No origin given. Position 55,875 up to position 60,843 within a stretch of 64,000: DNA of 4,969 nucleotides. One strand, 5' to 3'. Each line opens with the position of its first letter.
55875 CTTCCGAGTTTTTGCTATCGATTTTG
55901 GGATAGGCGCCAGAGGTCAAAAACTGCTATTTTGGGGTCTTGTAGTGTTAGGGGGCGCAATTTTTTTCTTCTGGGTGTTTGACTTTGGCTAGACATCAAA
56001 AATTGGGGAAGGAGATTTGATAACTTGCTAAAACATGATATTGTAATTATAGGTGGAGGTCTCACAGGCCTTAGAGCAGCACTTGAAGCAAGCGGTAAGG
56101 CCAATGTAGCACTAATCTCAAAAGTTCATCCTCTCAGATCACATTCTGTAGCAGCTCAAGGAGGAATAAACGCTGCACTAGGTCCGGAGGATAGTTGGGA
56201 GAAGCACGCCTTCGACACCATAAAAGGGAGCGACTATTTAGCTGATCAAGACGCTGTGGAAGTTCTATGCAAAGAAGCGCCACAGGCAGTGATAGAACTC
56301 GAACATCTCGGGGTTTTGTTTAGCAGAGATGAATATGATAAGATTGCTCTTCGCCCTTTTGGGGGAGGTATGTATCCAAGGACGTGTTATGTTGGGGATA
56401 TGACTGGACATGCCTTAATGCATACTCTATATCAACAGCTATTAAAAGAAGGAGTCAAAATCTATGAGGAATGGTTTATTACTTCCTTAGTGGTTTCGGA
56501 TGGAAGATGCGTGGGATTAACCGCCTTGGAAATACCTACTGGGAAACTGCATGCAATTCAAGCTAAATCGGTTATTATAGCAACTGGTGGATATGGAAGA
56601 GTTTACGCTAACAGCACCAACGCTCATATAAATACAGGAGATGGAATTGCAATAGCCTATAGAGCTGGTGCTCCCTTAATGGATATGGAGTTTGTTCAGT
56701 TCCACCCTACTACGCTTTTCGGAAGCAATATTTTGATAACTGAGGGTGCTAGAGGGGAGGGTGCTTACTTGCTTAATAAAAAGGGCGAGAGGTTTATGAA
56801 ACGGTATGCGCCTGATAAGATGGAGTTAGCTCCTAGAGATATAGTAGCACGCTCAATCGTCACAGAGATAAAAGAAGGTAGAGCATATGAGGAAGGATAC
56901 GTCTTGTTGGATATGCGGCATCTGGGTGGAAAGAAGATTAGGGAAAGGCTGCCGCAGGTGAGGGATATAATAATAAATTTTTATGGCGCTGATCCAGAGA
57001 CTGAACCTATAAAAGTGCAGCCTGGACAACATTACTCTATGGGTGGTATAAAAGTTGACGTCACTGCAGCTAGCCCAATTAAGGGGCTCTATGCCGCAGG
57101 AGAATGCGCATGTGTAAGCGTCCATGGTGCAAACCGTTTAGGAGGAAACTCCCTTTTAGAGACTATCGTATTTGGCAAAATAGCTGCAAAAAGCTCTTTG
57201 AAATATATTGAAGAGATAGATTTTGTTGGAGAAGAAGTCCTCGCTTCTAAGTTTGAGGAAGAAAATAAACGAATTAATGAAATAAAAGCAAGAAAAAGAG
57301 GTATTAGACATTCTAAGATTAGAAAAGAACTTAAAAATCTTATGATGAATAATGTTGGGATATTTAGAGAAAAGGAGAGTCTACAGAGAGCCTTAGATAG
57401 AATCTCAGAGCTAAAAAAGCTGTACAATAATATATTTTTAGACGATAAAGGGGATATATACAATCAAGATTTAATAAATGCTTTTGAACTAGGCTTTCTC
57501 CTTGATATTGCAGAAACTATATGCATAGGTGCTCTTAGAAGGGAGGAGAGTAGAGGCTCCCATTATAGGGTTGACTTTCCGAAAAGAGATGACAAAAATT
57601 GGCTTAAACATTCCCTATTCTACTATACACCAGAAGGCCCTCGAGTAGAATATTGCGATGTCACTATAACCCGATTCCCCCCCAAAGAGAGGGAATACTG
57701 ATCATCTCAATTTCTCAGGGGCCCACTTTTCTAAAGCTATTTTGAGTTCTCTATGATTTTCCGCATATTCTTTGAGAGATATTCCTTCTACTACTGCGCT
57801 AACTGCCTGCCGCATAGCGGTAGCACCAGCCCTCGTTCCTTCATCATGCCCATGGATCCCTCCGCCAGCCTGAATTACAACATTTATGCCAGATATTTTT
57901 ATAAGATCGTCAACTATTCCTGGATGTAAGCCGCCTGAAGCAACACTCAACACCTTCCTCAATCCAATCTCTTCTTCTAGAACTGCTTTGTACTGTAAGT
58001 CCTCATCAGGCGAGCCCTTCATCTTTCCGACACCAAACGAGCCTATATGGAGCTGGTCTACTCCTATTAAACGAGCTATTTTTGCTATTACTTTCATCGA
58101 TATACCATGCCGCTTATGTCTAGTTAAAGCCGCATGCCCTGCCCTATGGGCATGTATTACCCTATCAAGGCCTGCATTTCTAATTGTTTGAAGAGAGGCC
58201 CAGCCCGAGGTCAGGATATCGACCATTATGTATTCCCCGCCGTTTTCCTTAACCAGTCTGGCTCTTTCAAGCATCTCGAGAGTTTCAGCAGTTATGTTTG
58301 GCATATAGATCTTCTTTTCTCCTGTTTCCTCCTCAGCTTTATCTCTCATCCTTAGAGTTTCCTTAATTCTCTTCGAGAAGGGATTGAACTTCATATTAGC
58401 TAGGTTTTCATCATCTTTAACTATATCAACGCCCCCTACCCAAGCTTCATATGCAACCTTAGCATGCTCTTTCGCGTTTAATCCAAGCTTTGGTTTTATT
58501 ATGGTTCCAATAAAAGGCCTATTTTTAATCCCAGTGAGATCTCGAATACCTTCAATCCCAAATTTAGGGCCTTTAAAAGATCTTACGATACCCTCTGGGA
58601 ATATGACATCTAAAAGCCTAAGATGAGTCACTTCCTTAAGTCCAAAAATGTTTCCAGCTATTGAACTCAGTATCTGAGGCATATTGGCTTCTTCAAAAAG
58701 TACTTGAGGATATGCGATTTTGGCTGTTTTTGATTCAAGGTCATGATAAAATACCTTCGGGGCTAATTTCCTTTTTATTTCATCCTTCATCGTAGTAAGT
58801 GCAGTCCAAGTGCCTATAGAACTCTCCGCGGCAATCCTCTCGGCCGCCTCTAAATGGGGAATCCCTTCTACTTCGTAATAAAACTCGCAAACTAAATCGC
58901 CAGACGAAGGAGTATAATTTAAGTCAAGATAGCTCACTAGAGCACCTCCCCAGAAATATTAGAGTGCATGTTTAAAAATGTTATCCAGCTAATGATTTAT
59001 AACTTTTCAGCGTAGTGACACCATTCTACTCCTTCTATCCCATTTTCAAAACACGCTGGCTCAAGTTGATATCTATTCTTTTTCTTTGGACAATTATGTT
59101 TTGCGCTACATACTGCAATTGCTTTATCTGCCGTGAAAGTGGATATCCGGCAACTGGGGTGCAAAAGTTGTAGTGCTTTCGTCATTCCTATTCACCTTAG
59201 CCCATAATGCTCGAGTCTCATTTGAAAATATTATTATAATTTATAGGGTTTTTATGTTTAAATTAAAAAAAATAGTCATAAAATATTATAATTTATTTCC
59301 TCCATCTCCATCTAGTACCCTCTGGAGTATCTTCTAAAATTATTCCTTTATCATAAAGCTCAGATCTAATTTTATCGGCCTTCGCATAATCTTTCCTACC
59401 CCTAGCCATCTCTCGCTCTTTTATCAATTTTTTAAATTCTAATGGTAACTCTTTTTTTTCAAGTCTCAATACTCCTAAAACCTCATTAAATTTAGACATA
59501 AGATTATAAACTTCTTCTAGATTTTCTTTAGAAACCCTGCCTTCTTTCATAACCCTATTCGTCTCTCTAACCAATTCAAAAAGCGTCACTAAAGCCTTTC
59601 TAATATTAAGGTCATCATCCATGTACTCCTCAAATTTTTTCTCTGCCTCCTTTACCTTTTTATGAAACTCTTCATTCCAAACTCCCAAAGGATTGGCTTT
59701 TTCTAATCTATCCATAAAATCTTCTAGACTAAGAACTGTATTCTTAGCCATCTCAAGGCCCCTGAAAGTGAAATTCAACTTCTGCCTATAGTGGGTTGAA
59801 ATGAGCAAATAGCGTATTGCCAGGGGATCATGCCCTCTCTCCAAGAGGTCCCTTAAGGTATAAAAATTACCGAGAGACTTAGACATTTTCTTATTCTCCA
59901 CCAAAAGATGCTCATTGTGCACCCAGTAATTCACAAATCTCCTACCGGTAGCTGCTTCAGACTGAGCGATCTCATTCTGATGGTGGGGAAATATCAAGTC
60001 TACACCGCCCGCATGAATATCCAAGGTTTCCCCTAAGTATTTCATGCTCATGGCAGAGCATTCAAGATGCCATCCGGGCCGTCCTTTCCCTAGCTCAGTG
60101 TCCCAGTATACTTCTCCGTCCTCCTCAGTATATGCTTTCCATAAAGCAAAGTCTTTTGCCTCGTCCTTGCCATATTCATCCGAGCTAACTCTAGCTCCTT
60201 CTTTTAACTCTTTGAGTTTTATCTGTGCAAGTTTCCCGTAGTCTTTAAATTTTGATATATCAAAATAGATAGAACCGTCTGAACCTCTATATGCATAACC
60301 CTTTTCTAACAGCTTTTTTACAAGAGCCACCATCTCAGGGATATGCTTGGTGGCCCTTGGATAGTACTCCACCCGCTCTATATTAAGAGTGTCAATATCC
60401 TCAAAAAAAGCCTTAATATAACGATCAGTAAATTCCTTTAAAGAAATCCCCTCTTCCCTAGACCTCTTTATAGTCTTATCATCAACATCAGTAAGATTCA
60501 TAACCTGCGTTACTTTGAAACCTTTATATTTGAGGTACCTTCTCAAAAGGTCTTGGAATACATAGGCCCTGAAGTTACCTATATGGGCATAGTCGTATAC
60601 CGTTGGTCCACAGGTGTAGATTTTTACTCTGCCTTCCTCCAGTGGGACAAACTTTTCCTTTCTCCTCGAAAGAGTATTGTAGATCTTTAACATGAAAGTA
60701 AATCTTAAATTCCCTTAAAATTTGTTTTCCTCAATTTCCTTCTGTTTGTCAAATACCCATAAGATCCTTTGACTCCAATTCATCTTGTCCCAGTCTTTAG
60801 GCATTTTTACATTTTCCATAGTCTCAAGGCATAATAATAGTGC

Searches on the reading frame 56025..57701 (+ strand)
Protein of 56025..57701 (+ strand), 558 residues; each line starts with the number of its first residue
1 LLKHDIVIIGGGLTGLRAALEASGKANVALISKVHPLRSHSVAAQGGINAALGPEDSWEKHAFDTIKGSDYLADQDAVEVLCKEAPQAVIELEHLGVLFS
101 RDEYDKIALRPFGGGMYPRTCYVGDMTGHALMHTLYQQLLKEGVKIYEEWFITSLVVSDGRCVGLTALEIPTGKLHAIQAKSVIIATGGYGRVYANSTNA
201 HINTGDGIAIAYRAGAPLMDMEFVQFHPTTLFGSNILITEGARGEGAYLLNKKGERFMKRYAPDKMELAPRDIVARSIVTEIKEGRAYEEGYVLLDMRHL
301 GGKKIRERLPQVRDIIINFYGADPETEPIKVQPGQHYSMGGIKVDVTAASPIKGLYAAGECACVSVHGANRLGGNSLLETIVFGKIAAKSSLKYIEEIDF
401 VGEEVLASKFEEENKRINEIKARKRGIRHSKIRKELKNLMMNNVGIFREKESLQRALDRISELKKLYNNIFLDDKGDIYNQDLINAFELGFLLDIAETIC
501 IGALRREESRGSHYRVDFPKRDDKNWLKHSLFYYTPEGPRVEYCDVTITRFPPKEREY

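Call 74: search_protein_families(library=ncbifam, proteins=[window:56025-57701:+], max_evalue=0.00001)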
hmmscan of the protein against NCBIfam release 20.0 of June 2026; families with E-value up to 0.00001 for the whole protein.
window:56025-57701:+ (558 aa): 42 families (the best 25 are shown)
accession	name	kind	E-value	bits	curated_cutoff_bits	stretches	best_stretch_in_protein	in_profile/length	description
TIGR01812.1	sdhA_frdA_Gneg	subfamily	1.1e-236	786.8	567.3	1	5-558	1-568/568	succinate dehydrogenase or fumarate reductase, flavoprotein subunit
NF004724.0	PRK06069.1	subfamily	4.1e-225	748.4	826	1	1-558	3-577/577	succinate dehydrogenase/fumarate reductase flavoprotein subunit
NF004613.0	PRK05945.1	equivalog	1.8e-208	693.8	824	1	1-558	1-575/575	succinate dehydrogenase/fumarate reductase flavoprotein subunit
TIGR01816.1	sdhA_forward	equivalog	3.7e-204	679.2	727.35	1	3-548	2-569/584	succinate dehydrogenase flavoprotein subunit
NF005037.0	PRK06452.1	equivalog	6.4e-183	609.3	862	1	2-558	4-566/566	succinate dehydrogenase flavoprotein subunit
NF006686.0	PRK09231.1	equivalog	1.7e-181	604.8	854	1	2-558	4-581/598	fumarate reductase (quinol) flavoprotein subunit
TIGR01176.1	fum_red_Fp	equivalog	1.6e-177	591.7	932.7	1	2-558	2-579/580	fumarate reductase (quinol) flavoprotein subunit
NF042982.1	MFR_Fp_SdhA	equivalog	1.9e-166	555.1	1100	1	4-556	48-611/612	8-methylmenaquinol:fumarate reductase flavoprotein subunit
NF004900.0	PRK06263.1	equivalog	1.5e-160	535.4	718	1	2-530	6-532/546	fumarate reductase (CoM/CoB) subunit TfrA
NF006383.0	PRK08626.1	equivalog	9.9e-153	509.8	663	2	106-558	135-598/657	fumarate reductase flavoprotein subunit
NF006392.0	PRK08641.1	equivalog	2.2e-137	459.1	855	1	3-558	3-579/593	succinate dehydrogenase flavoprotein subunit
TIGR00551.1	nadB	equivalog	4.6e-130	434.6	452.75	1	3-519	2-489/489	L-aspartate oxidase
NF005866.0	PRK07803.1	equivalog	6.7e-128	427.6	819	2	3-265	8-291/631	fumarate reductase/succinate dehydrogenase flavoprotein subunit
NF005636.0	PRK07395.1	subfamily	9e-127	423.6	723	1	3-531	12-546/560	L-aspartate oxidase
NF005701.0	PRK07512.1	equivalog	4.7e-121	404.7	528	1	3-524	9-489/516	L-aspartate oxidase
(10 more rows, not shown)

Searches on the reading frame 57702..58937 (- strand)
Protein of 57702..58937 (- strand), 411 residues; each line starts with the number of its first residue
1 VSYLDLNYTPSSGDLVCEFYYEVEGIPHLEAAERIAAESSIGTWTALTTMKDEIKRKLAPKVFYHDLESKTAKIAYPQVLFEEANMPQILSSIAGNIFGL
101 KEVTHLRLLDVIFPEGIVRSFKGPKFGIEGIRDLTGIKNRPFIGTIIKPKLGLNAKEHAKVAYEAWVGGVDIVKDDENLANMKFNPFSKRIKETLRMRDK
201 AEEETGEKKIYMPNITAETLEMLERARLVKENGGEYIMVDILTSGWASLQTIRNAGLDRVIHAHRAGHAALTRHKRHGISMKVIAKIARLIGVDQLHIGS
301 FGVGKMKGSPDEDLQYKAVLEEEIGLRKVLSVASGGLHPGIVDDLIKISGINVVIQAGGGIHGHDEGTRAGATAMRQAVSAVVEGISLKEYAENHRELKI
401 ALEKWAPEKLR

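Call 74: search_protein_families(library=ncbifam, proteins=[window:57702-58937:-], max_evalue=0.00001)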
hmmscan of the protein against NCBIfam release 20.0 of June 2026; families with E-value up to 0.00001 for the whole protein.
window:57702-58937:- (411 aa): 6 families
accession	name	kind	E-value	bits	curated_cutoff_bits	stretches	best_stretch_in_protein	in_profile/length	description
TIGR03326.1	rubisco_III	equivalog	7.3e-166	552.2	497.45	1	3-405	2-426/426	type III ribulose-bisphosphate carboxylase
NF003252.0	PRK04208.1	subfamily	4.5e-150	500.2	438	1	3-409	17-459/468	ribulose-bisphosphate carboxylase large subunit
NF010002.0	PRK13475.1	equivalog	2.9e-83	280.1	489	1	24-406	34-441/459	ribulose-bisphosphate carboxylase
NF007095.0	PRK09549.1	equivalog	7.5e-75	252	409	1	30-407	19-403/407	2,3-diketo-5-methylthiopentyl-1-phosphate enolase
TIGR03332.1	salvage_mtnW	equivalog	1.7e-64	217.9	513.6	1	30-405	18-406/407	2,3-diketo-5-methylthiopentyl-1-phosphate enolase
NF042437.1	OxoIsoapPDcar_OiaX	equivalog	5.3e-64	216.5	700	1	28-406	12-412/412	3-oxo-isoapionate-4-phosphate decarboxylase OiaX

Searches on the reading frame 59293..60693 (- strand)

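Call 74: search_protein_families(library=ncbifam, proteins=[window:59293-60693:-], max_evalue=0.00001)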
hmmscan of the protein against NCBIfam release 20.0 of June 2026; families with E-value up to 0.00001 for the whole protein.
window:59293-60693:- (466 aa): 10 families
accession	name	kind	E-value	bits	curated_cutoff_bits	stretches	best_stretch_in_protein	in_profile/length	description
TIGR00435.1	cysS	equivalog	1.9e-164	548.1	340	1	2-463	1-464/466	cysteine--tRNA ligase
NF011108.0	PRK14536.1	equivalog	9.9e-140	466.6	780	1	2-463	3-488/490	cysteine--tRNA ligase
NF011107.0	PRK14534.1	equivalog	8.6e-100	335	744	1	1-461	2-477/481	cysteine--tRNA ligase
TIGR03447.1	mycothiol_MshC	equivalog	1.2e-74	251.6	485.1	1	2-382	18-389/411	cysteine--1-D-myo-inosityl 2-amino-2-deoxy-alpha-D-glucopyranoside ligase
TIGR00398.1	metG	equivalog_domain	6e-19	68.2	336.35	2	34-143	12-122/530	methionine--tRNA ligase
NF001100.0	PRK00133.1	equivalog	1.9e-12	46.6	587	1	252-406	313-480/676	methionine--tRNA ligase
NF008900.0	PRK12267.1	equivalog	9.1e-12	44.3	598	1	32-142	13-126/648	methionine--tRNA ligase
NF008957.0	PRK12300.1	subfamily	9.8e-12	43.6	677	1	258-397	615-758/946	leucine--tRNA ligase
TIGR00395.1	leuS_arch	equivalog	4e-10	38.4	648.5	1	258-394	609-752/938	leucine--tRNA ligase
TIGR00396.1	leuS_bact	equivalog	3.8e-06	25.3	548.4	0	36-104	44-112/843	leucine--tRNA ligase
